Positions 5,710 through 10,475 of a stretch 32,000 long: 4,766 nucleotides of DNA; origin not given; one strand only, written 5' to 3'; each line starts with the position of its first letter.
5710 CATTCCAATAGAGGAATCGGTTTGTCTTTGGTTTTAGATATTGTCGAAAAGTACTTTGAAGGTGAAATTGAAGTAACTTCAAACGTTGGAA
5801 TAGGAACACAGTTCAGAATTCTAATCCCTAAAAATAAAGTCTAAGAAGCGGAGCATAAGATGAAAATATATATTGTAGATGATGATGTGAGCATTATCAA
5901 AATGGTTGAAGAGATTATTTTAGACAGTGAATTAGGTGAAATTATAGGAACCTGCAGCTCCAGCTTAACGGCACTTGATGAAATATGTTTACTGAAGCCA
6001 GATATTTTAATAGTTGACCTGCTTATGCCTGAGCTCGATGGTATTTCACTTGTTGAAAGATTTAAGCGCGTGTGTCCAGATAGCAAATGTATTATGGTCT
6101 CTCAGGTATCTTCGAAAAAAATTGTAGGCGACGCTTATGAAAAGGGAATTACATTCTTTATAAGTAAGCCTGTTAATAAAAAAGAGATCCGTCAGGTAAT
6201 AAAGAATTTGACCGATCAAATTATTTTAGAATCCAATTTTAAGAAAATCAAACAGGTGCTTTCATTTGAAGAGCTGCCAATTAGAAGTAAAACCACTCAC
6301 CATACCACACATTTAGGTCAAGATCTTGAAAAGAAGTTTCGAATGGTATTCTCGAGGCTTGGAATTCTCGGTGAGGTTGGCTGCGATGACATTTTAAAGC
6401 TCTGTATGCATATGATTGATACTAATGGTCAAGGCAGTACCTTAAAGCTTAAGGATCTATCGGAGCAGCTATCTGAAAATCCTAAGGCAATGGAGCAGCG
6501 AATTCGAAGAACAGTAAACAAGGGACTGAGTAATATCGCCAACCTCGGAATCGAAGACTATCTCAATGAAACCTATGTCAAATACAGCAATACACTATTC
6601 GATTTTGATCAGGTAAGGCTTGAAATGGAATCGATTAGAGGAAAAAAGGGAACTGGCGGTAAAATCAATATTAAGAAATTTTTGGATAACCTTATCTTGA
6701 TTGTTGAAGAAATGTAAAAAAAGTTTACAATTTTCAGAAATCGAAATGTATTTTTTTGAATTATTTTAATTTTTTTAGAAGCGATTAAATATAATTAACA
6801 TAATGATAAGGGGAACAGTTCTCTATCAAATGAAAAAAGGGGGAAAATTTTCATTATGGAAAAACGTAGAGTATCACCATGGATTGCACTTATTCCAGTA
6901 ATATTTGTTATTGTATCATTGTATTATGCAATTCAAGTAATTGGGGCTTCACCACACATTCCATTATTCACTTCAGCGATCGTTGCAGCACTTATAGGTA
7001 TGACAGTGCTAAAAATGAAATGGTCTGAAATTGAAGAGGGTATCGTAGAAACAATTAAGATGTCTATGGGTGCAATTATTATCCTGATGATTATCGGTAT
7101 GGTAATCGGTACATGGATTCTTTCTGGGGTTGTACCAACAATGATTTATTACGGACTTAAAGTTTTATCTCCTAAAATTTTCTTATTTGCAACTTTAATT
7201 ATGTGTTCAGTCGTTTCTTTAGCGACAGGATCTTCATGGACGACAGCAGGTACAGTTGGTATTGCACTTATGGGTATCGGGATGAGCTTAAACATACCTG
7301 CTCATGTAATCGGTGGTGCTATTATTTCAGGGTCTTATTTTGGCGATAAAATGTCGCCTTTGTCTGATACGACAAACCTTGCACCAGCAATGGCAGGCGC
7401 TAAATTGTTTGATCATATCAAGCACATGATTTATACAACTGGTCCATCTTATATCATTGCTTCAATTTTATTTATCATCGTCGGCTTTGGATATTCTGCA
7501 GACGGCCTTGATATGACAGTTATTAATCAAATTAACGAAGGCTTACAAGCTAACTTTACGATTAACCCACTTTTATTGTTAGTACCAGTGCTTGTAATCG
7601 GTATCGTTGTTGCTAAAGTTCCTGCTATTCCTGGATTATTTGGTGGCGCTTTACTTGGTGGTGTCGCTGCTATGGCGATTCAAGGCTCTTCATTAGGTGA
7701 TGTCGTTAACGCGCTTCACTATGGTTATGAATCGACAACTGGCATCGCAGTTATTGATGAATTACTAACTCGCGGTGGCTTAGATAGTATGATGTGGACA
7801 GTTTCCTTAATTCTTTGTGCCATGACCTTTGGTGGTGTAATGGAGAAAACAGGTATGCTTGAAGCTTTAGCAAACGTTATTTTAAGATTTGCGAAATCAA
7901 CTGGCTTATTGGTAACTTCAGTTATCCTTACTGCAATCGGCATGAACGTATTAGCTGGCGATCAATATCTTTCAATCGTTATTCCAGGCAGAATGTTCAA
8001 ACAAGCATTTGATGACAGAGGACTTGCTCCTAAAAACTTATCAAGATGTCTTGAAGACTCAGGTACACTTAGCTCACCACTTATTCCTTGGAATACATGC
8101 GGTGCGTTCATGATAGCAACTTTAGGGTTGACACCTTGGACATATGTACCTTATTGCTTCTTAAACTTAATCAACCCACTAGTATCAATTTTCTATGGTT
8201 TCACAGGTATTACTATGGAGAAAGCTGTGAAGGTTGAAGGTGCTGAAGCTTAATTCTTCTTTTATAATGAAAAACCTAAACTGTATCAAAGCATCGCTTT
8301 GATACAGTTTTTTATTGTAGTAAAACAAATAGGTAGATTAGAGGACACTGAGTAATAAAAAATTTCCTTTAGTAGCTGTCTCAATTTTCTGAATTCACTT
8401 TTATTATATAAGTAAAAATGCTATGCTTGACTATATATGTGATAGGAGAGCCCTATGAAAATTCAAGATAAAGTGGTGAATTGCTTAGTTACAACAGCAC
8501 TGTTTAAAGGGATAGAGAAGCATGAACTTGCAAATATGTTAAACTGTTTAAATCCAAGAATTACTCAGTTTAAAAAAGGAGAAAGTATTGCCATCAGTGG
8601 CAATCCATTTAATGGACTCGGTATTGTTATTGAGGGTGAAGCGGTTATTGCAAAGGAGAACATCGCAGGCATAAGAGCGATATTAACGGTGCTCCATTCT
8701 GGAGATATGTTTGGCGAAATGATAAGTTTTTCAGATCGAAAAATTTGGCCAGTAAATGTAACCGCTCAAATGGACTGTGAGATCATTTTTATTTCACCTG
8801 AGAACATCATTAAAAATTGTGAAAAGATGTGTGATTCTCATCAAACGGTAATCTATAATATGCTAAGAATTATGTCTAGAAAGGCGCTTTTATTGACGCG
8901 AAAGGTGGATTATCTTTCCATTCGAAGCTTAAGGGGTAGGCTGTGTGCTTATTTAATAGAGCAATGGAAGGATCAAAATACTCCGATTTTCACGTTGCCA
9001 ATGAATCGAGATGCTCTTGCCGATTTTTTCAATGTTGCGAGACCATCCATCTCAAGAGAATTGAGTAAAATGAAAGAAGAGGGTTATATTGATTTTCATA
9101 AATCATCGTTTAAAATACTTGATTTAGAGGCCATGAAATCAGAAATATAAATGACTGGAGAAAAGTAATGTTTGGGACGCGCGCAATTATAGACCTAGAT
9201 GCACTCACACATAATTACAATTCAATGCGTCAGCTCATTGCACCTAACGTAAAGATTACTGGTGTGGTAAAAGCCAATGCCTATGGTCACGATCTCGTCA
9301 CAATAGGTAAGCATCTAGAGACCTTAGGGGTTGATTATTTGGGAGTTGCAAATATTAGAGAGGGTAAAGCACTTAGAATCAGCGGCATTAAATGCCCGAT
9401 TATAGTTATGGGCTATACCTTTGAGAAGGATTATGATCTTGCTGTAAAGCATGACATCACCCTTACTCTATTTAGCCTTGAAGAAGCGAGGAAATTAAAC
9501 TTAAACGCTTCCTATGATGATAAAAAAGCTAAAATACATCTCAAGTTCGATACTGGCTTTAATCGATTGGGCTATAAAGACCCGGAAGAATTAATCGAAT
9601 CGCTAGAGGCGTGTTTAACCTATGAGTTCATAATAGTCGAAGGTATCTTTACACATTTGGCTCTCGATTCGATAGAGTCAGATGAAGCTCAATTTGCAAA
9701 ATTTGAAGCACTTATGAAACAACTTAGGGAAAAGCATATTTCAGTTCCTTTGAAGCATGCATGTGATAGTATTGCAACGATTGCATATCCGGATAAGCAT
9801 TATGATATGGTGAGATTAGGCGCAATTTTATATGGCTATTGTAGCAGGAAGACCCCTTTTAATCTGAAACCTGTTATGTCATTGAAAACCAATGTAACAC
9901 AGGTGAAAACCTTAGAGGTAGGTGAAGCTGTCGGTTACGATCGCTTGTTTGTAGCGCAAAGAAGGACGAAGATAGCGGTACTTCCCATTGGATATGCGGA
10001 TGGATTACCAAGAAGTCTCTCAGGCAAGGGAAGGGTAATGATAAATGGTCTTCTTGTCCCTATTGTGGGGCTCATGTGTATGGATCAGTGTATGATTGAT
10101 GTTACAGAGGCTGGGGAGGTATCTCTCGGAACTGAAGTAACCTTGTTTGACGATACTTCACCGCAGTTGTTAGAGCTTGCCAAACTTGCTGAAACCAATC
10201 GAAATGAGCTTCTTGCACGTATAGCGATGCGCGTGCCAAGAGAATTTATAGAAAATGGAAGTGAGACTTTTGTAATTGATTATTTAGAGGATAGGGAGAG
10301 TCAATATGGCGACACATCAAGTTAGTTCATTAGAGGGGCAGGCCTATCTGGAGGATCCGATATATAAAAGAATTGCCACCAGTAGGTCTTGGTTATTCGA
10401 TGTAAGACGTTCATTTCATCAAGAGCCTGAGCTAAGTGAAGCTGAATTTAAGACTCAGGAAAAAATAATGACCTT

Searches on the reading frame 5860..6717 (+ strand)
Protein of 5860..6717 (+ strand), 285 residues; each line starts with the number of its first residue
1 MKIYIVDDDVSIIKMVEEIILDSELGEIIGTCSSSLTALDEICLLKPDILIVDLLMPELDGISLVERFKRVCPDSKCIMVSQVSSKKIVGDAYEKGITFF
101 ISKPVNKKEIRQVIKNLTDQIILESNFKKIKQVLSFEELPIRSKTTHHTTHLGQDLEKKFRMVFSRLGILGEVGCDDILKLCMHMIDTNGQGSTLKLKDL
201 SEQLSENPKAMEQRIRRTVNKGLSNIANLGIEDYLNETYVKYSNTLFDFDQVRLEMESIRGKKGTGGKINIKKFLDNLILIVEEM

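Call 82: search_protein_families(library=pfam, proteins=[window:5860-6717:+], max_evalue=0.00001)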
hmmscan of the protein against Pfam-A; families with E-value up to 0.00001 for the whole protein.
window:5860-6717:+ (285 aa): 2 families
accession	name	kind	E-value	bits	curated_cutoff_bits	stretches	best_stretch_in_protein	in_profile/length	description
PF08664.15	YcbB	-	1.7e-35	122.5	27.4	1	161-277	3-135/136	YcbB domain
PF00072.30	Response_reg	-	2.5e-20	73.1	30.2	1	3-114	1-110/111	Response regulator receiver domain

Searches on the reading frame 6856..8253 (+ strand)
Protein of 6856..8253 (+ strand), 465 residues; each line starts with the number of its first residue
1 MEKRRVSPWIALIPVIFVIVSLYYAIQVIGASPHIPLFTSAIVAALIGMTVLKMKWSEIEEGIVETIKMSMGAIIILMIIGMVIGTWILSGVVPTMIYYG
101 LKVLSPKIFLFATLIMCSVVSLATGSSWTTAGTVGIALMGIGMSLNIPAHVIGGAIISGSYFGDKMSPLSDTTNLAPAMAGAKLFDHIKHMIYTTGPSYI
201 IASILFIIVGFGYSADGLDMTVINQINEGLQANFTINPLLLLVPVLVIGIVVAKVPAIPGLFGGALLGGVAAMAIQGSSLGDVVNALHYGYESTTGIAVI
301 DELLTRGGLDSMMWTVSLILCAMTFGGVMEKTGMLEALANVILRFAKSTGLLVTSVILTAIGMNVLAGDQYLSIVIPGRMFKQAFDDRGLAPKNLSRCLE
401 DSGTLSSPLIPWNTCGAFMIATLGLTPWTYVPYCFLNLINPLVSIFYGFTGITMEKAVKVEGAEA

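Call 82: search_protein_families(library=pfam, proteins=[window:6856-8253:+], max_evalue=0.00001)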
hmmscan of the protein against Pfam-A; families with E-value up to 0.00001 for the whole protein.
window:6856-8253:+ (465 aa): 1 family
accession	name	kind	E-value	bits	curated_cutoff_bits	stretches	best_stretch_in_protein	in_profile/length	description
PF03553.21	Na_H_antiporter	-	2.4e-64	217.9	23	1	160-452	2-303/303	Na+/H+ antiporter family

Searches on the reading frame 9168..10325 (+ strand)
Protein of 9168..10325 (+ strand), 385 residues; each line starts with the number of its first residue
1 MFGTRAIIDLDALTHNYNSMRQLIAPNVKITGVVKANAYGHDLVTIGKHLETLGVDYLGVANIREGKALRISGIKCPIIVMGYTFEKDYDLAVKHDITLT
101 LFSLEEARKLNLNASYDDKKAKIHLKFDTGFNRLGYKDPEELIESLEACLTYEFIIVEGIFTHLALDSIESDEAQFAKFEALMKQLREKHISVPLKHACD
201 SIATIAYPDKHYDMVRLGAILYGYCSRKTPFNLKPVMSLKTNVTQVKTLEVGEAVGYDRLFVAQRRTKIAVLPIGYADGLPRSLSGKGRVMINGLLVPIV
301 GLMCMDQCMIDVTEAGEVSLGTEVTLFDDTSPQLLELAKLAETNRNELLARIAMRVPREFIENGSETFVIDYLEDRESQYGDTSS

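Call 82: search_protein_families(library=pfam, proteins=[window:9168-10325:+], max_evalue=0.00001)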
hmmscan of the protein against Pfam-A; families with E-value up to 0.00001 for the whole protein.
window:9168-10325:+ (385 aa): 2 families
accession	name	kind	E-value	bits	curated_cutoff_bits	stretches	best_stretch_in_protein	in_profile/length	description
PF01168.26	Ala_racemase_N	-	1.7e-60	204.9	24.1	1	8-224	1-218/220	Alanine racemase, N-terminal domain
PF00842.27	Ala_racemase_C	-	3.4e-41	140.2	25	1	236-359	1-126/127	Alanine racemase, C-terminal domain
